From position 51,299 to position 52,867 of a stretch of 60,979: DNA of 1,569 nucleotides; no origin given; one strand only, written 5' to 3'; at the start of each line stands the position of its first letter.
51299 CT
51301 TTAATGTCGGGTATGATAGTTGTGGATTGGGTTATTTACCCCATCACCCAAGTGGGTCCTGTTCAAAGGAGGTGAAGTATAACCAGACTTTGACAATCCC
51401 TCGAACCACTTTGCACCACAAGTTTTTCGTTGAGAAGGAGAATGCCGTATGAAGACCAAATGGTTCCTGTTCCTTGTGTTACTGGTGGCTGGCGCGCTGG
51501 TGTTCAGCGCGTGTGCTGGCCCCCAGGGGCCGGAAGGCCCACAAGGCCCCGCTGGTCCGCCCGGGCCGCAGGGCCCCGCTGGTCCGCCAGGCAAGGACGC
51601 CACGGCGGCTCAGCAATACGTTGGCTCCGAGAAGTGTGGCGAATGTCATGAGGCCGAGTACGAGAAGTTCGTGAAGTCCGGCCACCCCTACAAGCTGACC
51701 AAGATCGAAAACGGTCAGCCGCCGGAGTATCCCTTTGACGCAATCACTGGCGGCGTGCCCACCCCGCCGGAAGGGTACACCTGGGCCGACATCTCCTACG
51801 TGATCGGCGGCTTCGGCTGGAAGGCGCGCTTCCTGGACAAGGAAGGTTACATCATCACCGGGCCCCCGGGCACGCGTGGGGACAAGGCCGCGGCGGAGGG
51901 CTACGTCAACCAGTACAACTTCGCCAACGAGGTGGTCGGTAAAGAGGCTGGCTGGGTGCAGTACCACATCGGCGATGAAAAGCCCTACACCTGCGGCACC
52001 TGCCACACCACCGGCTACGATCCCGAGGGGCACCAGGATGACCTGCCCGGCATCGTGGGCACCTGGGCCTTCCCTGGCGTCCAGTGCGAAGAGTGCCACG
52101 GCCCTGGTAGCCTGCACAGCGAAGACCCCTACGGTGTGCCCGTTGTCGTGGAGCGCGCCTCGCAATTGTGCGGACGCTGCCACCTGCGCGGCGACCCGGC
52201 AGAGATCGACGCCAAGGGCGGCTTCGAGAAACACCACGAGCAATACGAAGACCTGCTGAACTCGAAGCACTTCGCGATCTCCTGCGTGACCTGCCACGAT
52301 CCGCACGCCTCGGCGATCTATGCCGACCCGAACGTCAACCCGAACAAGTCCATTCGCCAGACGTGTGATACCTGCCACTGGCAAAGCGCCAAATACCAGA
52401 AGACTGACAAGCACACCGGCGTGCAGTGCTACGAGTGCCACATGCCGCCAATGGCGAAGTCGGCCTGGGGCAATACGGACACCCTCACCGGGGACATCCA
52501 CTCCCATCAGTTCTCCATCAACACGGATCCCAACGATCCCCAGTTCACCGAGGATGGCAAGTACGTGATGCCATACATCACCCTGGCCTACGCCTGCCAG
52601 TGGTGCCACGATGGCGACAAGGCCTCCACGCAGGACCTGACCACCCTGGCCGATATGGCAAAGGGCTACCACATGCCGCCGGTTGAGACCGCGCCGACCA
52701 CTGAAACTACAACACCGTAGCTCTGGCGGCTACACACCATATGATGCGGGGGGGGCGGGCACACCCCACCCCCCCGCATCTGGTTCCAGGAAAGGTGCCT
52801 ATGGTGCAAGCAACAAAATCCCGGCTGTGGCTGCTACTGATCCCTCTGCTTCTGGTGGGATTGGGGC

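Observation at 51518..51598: Collagen-like Gly-X-Y stalk between the lipid anchor and the heme domain of an octaheme cytochrome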

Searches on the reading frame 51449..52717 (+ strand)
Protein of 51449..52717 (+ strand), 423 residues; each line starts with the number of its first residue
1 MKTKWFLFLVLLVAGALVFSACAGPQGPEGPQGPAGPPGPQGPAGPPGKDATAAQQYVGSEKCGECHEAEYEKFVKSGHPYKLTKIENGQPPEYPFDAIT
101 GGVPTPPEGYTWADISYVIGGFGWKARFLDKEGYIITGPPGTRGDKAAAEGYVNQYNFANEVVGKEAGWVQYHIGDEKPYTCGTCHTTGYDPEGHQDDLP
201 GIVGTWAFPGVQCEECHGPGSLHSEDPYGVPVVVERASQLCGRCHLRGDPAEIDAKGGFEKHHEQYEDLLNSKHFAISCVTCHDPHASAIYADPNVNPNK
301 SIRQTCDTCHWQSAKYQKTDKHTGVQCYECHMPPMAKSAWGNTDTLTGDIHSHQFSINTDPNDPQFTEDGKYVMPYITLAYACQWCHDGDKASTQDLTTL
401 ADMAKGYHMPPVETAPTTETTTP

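Call 3: search_protein_families(library=pfam, proteins=[window:51449-52717:+], max_evalue=1)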
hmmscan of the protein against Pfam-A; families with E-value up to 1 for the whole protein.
window:51449-52717:+ (423 aa): 8 families
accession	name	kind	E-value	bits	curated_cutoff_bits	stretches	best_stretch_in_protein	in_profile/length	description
PF22113.1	Mtrc-MtrF_II-IV_dom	-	3.1e-13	50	30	3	304-418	7-120/176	Outer membrane cytochrome MtrC/MtrF-like, domains II/IV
PF14522.11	Cytochrome_C7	-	1.3e-11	44.6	24.8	5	173-245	8-66/67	Cytochrome c7 and related cytochrome c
PF09699.15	Paired_CXXCH_1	-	7.4e-08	32.4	20.6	2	278-311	8-37/41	Doubled CXXCH motif (Paired_CXXCH_1)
PF13435.11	Cytochrome_C554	-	6.1e-07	30.7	20.8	2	177-218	46-84/84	Cytochrome c554 and c-prime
PF14537.11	Cytochrom_c3_2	-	7.3e-07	30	25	1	210-288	6-69/79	Cytochrome c3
PF01391.23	Collagen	-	0.00028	21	27.2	1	24-49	28-53/60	Collagen triple helix repeat (20 copies)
PF05495.17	zf-CHY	-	0.25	12.2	31.3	0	380-397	18-35/68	CHY zinc finger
PF13801.11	Metal_resist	-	0.35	11.5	29.2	1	7-56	3-47/125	Heavy-metal resistance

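Call 5: search_solved_structures(query=window:51449-52717:+, max_evalue=1, show_alignments=2)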
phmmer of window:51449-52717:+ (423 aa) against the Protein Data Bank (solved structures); distinct sequences matched with E-value up to 1: 20.
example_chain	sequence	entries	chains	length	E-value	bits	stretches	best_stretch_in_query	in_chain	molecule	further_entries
6i5b_A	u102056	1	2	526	1.6e-12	50.1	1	52-254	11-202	Uncharacterized protein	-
8rv0_Y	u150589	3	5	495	3.2e-06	29.3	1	270-312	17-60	Octaheme cytochrome c nitrite reductase | Octaheme nitrite c cytochrome c reductase | Octaheme nitrite reductase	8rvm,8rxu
6qvm_A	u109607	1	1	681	4.9e-06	28.7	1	178-301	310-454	Multiheme cytochrome cf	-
4rkm_A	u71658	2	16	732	5.3e-06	28.6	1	55-84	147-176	MccA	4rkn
9llp_A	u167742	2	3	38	0.012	17.6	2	24-48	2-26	collagen heterotrimer chain A | ABC type heterotrimer collagen-like peptide chain A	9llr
6x3m_A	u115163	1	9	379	0.024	16.5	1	22-49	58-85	Hyaluronoglucosaminidase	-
6r2q_A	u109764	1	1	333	0.047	15.6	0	276-333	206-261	Cystathionine beta-synthase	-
2klw_A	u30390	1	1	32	0.067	15.1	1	24-49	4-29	(PKG)10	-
2j7a_A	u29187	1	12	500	0.073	14.9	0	257-288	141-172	CYTOCHROME C NITRITE REDUCTASE NRFA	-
2vr0_A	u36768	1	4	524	0.082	14.8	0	257-288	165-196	CYTOCHROME C NITRITE REDUCTASE, CATALYTIC SUBUNIT NFRA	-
2ozy_A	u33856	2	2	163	0.097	14.5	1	271-316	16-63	Cytochrome c-type protein nrfB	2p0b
5b5m_C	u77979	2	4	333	0.12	14.3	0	203-237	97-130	Photosynthetic reaction center cytochrome c subunit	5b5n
9h19_C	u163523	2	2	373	0.13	14.1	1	278-341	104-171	Photosynthetic reaction center cytochrome c subunit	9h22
1ibi_A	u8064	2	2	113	0.17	13.8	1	34-81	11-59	CYSTEINE-RICH PROTEIN 2 | CYSTEINE AND GLYCINE-RICH PROTEIN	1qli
7o0u_C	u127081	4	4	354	0.2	13.5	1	279-341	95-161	MULTIHEME_CYTC domain-containing protein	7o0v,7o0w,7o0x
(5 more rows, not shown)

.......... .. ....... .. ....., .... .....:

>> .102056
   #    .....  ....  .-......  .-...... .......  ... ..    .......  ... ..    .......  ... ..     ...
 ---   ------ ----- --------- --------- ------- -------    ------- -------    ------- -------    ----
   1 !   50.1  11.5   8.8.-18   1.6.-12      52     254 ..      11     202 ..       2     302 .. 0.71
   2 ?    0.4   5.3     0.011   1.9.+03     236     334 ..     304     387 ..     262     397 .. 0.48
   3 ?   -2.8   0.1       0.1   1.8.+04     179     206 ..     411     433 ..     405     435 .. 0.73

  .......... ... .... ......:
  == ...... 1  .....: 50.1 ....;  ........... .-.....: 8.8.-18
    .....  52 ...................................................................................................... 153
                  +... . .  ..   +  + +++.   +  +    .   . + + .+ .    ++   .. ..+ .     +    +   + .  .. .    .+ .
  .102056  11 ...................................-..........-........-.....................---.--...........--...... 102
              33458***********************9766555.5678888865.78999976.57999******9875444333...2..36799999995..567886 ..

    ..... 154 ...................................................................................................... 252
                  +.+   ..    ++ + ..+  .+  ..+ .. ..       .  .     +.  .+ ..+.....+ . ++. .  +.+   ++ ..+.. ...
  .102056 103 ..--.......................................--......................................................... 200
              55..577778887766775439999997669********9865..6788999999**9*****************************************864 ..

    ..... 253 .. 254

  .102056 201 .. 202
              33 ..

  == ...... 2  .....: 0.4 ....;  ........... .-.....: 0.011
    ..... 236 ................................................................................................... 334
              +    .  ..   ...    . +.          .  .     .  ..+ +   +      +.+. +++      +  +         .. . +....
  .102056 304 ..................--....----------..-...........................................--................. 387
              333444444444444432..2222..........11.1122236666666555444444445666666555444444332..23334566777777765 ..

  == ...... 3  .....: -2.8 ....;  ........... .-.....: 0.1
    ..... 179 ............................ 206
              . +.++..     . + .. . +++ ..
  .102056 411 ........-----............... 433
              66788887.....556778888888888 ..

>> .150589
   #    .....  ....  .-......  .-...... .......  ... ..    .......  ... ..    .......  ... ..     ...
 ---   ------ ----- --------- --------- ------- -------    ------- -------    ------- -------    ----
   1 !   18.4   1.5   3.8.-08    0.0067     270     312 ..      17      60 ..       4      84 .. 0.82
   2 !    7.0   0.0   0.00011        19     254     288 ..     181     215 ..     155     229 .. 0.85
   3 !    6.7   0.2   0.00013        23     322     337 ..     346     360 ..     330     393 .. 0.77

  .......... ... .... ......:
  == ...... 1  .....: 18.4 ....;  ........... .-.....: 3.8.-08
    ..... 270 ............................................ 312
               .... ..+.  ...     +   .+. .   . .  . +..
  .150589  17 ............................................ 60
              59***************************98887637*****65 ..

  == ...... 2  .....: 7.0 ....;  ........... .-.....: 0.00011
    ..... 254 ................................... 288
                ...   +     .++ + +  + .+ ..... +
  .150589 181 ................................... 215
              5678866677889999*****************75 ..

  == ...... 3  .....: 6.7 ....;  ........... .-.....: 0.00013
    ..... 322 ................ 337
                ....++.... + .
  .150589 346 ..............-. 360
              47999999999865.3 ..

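Call 6: find_homologous_proteins(query=window:51449-52717:+, max_evalue=0.00001)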
Query window:51449-52717:+ (423 aa): 2584 proteins with E <= 0.00001 among 8000 candidates; the best 120 are listed.
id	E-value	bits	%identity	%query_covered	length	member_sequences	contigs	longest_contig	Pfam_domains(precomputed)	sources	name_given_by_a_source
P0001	0.0e+0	1028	100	100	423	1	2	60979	PF09699.16,PF14537.12,PF13435.12,PF14522.12,PF22113.2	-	-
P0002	5.1e-240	815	81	97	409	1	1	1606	PF09699.16,PF14537.12,PF13435.12,PF14522.12,PF22113.2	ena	-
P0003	2.8e-225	767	77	96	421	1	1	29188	PF09699.16,PF14537.12,PF13435.12,PF14522.12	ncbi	-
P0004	2.3e-222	757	51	84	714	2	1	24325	PF09699.16,PF14537.12,PF13435.12,PF14522.12,PF22113.2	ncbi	-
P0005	1.0e-219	748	73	97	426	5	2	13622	PF01391.24,PF09699.16,PF14537.12,PF14522.12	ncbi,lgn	-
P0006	1.1e-216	738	51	84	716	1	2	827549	PF09699.16,PF14537.12,PF13435.12,PF02085.22,PF14522.12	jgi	-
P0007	9.3e-197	672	67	95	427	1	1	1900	PF09699.16,PF14537.12,PF13435.12,PF14522.12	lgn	-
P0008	1.6e-194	665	48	86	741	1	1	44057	PF09699.16,PF14537.12,PF13435.12,PF03264.20,PF14522.12,PF22113.2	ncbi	-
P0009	5.8e-194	663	80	80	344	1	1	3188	PF09699.16,PF14522.12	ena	-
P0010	1.4e-193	662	65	96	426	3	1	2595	PF09699.16,PF14537.12,PF13435.12,PF14522.12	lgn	-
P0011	1.2e-190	652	65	96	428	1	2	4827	PF09699.16,PF14537.12,PF13435.12,PF14522.12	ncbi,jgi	-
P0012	1.1e-189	649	67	93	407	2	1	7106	PF09699.16,PF14537.12,PF13435.12,PF14522.12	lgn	-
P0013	2.8e-189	648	63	100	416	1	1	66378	PF14537.12,PF13435.12,PF14522.12,PF22113.2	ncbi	-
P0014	3.1e-189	648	64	96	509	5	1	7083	PF09699.16,PF14537.12,PF13435.12,PF13442.12,PF00034.27,PF14522.12,PF22113.2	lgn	-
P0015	5.1e-189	647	64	96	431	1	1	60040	PF09699.16,PF14537.12,PF13435.12,PF14522.12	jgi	jgi:hypothetical protein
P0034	4.8e-184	631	63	97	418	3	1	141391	PF09699.16,PF14537.12,PF13435.12,PF14522.12,PF22113.2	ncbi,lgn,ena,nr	ncbi:MAG: hypothetical protein FVQ83_08410 [Chloroflexi bacterium]|nr:hypothetical protein [Chlorofl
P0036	1.0e-183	629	62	97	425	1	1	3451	PF01391.24,PF09699.16,PF14537.12,PF13435.12,PF14522.12,PF22113.2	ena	-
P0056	5.6e-178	611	63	85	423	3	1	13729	PF01391.24,PF09699.16,PF14537.12,PF13435.12,PF14522.12,PF22113.2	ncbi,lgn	-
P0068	8.0e-176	603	63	85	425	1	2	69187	PF01391.24,PF14537.12,PF13435.12,PF14522.12,PF22113.2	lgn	-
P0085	2.4e-171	589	63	84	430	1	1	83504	PF01391.24,PF09699.16,PF14537.12,PF13435.12,PF14522.12,PF22113.2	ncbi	-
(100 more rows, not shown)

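Call 16: search_protein_families(library=ncbifam, proteins=[window:51449-52717:+], max_evalue=0.01)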
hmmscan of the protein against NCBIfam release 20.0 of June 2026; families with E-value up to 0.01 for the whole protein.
window:51449-52717:+ (423 aa): 9 families
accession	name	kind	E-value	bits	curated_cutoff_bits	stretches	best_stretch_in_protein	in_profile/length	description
NF041198.1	UshA_like_PCGU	equivalog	1e-13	50.7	275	2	181-246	444-509/519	UshA-like (seleno)protein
NF041028.1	decahem_GSU2203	exception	9.2e-11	41.5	325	2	181-332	38-208/317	GSU2203 family decaheme c-type cytochrome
TIGR03153.1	cytochr_NrfH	equivalog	1e-07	32.1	134.2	1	301-389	26-111/138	cytochrome c nitrite reductase small subunit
TIGR03508.1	decahem_SO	subfamily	4.4e-06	26.3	192.2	1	181-333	4-152/258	DmsE family decaheme c-type cytochrome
TIGR04257.1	nanowire_3heme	domain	2.2e-05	24.5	40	0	57-88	20-50/75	c(7)-type cytochrome triheme domain-containing protein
NF045713.1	CxxCH_16_HmcA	equivalog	0.0001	21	400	1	241-336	177-257/541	sulfate respiration complex hexadecaheme cytochrome HmcA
NF038329.2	gly_rich_SclB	equivalog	0.0016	17.4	325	1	24-53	153-182/442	LPXTG-anchored collagen-like adhesin Scl2/SclB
NF043010.1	Cyt554_Nsmonas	equivalog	0.0044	16.4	400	0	181-226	82-124/238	cytochrome c-550 CycA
NF046116.1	adhesin_Lcl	equivalog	0.0096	14.5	500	1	23-60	197-234/431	collagen-like adhesin Lcl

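Call 21: find_encoding_contigs(protein=P0034, flank=8000, max_places=3)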
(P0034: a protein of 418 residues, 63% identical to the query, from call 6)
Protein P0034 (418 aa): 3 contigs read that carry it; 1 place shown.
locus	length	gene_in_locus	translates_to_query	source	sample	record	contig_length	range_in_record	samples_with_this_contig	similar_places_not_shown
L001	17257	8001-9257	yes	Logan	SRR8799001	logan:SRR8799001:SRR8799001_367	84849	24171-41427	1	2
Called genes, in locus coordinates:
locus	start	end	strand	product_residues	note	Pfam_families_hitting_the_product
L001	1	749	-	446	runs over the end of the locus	-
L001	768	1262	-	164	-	PF13248:Zn_ribbon_3 (weak)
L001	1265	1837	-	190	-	PF00578:AhpC-TSA, PF08534:Redoxin, PF00085:Thioredoxin (weak), PF13098:Thioredoxin_2 (weak), PF13905:Thioredoxin_8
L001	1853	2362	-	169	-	PF03918:CcmH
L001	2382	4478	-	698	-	PF01578:Cytochrom_C_asm, PF16327:CcmF_C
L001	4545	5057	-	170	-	PF03100:CcmE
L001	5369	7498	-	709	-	PF02085:Cytochrom_CIII (faint), PF14537:Cytochrom_c3_2 (faint), PF22113:Mtrc-MtrF_II-IV_dom (faint), PF14522:Cytochrome_C7 (faint)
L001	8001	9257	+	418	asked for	PF14522:Cytochrome_C7 (faint), PF14537:Cytochrom_c3_2 (faint), PF22113:Mtrc-MtrF_II-IV_dom (faint), PF09699:Paired_CXXCH_1 (faint), PF13435:Cytochrome_C554 (faint)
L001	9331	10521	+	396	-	PF14537:Cytochrom_c3_2 (faint), PF03264:Cytochrom_NNT (faint), PF22113:Mtrc-MtrF_II-IV_dom (weak), PF14522:Cytochrome_C7 (weak), PF09699:Paired_CXXCH_1 (weak)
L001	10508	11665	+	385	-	PF01292:Ni_hydr_CYTB (weak), PF07635:PSCyt1 (weak)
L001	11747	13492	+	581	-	PF03264:Cytochrom_NNT, PF14522:Cytochrome_C7 (faint), PF22113:Mtrc-MtrF_II-IV_dom (faint), PF07635:PSCyt1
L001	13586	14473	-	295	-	-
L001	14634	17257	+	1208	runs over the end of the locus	PF00069:Pkinase, PF01636:APH (faint), PF03109:ABC1 (weak), PF07714:PK_Tyr_Ser-Thr, PF17667:Pkinase_fungal (faint), PF13191:AAA_16, PF13401:AAA_22 (faint), PF13424:TPR_12 (weak), +1 more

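Call 22: find_encoding_contigs(protein=P0085, flank=8000, max_places=3)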
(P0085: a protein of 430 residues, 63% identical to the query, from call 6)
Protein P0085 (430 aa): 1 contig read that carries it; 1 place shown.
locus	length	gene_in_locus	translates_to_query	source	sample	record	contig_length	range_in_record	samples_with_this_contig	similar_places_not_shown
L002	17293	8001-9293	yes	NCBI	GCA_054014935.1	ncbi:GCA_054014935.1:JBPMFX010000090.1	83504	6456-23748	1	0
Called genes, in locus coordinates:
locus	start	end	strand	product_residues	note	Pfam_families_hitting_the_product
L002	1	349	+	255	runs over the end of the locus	PF02593:DUF166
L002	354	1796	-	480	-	PF00155:Aminotran_1_2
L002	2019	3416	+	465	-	PF02225:PA, PF04389:Peptidase_M28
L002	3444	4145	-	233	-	PF00027:cNMP_binding, PF13545:HTH_Crp_2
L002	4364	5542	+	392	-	PF27226:AF_1845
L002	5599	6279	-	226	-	PF00072:Response_reg, PF00196:GerE, PF04545:Sigma70_r4 (weak), PF08281:Sigma70_r4_2, PF13384:HTH_23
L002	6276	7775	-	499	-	PF07730:HisKA_3, PF02518:HATPase_c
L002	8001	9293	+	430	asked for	PF01391:Collagen, PF09699:Paired_CXXCH_1 (faint), PF14522:Cytochrome_C7 (faint), PF14537:Cytochrom_c3_2 (faint), PF13435:Cytochrome_C554 (faint), PF22113:Mtrc-MtrF_II-IV_dom (weak)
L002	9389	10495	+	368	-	PF14522:Cytochrome_C7 (faint), PF22678:Cytochrom_c_NrfB-like (faint), PF09699:Paired_CXXCH_1 (faint), PF14537:Cytochrom_c3_2 (weak)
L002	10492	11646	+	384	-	PF01292:Ni_hydr_CYTB, PF07635:PSCyt1 (weak)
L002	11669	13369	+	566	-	PF03264:Cytochrom_NNT, PF14537:Cytochrom_c3_2 (faint), PF07635:PSCyt1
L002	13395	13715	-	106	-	-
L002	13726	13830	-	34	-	-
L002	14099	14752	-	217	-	PF00072:Response_reg, PF08281:Sigma70_r4_2 (weak), PF00196:GerE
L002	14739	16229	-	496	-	PF07730:HisKA_3, PF02518:HATPase_c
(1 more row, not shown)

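Call 23: find_related_loci(query=A1, collection=genome_contigs, flank=6000)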
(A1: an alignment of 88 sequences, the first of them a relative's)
Query A1 (423 aa) in genome_contigs; peptide patterns used: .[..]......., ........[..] (x = any residue, [..] = any of these).
600 stretches matched a pattern (row limit reached: there are more); 326 encode a relative of the query (tblastn E <= 1e-3); the best 80 are kept; 80 distinct loci.
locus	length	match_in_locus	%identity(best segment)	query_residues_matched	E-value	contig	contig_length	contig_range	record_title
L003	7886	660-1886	64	1-423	0e+0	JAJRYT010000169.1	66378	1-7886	MAG: Chloroflexota bacterium isolate Dive96_bin3.68 k141_3141944, whole genome shotgun sequence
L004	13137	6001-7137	65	22-408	3e-166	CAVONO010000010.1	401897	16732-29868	MAG: uncultured Chloroflexia bacterium isolate MFD09779.bin.3.231 genome assembly, contig: contig_24695, whole genome sh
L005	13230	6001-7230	60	1-422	4e-162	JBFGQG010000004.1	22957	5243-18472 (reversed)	MAG: Anaerolineales bacterium isolate Mix_sand04.2021.02.G.36 k141_1944866_length_22957_cov_8.0000, whole genome shotgun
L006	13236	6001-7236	58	1-422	4e-155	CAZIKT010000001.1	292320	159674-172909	MAG TPA_asm: uncultured Ardenticatenaceae bacterium isolate SRP329715_co1_364 genome assembly, contig: NODE_12_length_29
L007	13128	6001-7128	60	22-408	3e-155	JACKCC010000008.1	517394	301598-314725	MAG: Ardenticatenaceae bacterium isolate HK-STAS-CHLO-37 HK-STAS-CHLO-37_8, whole genome shotgun sequence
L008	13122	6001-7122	56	22-408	4e-150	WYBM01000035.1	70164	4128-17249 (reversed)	MAG: Ardenticatenaceae bacterium isolate CFX1 k127_264527, whole genome shotgun sequence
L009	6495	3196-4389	53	1-409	5e-149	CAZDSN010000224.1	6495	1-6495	MAG TPA_asm: uncultured Ardenticatenaceae bacterium isolate SRP173033_co1_193 genome assembly, contig: NODE_31604_length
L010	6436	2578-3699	54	24-408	1e-129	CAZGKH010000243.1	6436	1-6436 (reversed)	MAG TPA_asm: uncultured Anaerolineae bacterium isolate binchicken_co275_239 genome assembly, contig: NODE_21541_length_6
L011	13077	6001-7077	55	53-411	1e-128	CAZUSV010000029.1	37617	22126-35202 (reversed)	MAG TPA_asm: uncultured Anaerolineales bacterium isolate SRP077602_co5_397 genome assembly, contig: NODE_5307_length_376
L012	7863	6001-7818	46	1-412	9e-128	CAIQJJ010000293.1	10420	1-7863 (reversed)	MAG: uncultured Anaerolineales bacterium isolate LaPlata-a_bin-2312 genome assembly, contig: bin-2312:293/927, whole gen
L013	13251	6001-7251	48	1-414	4e-126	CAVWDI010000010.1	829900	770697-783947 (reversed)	MAG: uncultured Chloroflexia bacterium isolate MFD03804.bin.2.42 genome assembly, contig: contig_31633, whole genome sho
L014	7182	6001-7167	49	21-411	8e-122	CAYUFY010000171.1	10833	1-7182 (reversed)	MAG TPA_asm: uncultured Anaerolineales bacterium isolate binchicken_co186_156 genome assembly, contig: NODE_8036_length_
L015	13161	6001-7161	50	1-408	7e-121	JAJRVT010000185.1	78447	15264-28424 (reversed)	MAG: Chloroflexota bacterium isolate Dive96_bin10.65 k141_2149566, whole genome shotgun sequence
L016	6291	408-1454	53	56-413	2e-120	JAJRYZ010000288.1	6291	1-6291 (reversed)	MAG: Spirochaetes bacterium isolate Dive96_bin4.116 k141_4506203, whole genome shotgun sequence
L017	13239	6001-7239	45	1-411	7e-120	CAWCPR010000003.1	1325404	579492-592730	MAG: uncultured Chloroflexia bacterium isolate MFD04944.bin.2.27 genome assembly, contig: contig_23293, whole genome sho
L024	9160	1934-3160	46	8-422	6e-117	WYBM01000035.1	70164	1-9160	MAG: Ardenticatenaceae bacterium isolate CFX1 k127_264527, whole genome shotgun sequence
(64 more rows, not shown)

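Call 26: predict_structure(alignment_id=A1)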
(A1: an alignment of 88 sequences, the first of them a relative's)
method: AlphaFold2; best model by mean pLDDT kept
length: 423 residues; sequences in the alignment: 88
mean_pLDDT: 86.1   pTM: 0.78
mean pLDDT of the five models: 86.1, 84.5, 77.0, 72.4, 63.5
residues with pLDDT >= 90: 227; 70-90: 139; 50-70: 50; < 50: 7
segments of 3 or more residues with pLDDT < 50: 48-52
pLDDT, mean of each block of 10 residues (from residue 1): 84 93 78 70 53 74 94 91 95 91 95 97 91 98 95 96 93 96 93 97 96 90 89 71 85 91 80 67 81 87 79 63 84 92 91 90 95 93 91 93 79 66 58
secondary structure, 60 per line:
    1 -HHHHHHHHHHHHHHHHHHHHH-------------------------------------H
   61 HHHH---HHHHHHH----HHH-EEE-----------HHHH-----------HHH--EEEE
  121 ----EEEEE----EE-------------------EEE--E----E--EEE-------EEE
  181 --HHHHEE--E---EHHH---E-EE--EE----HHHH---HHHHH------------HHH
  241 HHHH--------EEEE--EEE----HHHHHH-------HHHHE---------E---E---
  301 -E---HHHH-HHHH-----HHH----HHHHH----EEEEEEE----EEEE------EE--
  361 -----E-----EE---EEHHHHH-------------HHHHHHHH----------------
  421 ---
elements in order: H2-22 H60-64 H68-74 E83-85 H97-100 E117-120 E125-129 E155-157 E168-170 E178-180 H183-186 H214-217 H221-225 H238-244 E253-256 E259-261 H266-271 H279-282 H306-309 H311-314 H327-331 E336-342 E347-350 H379-383 H397-404
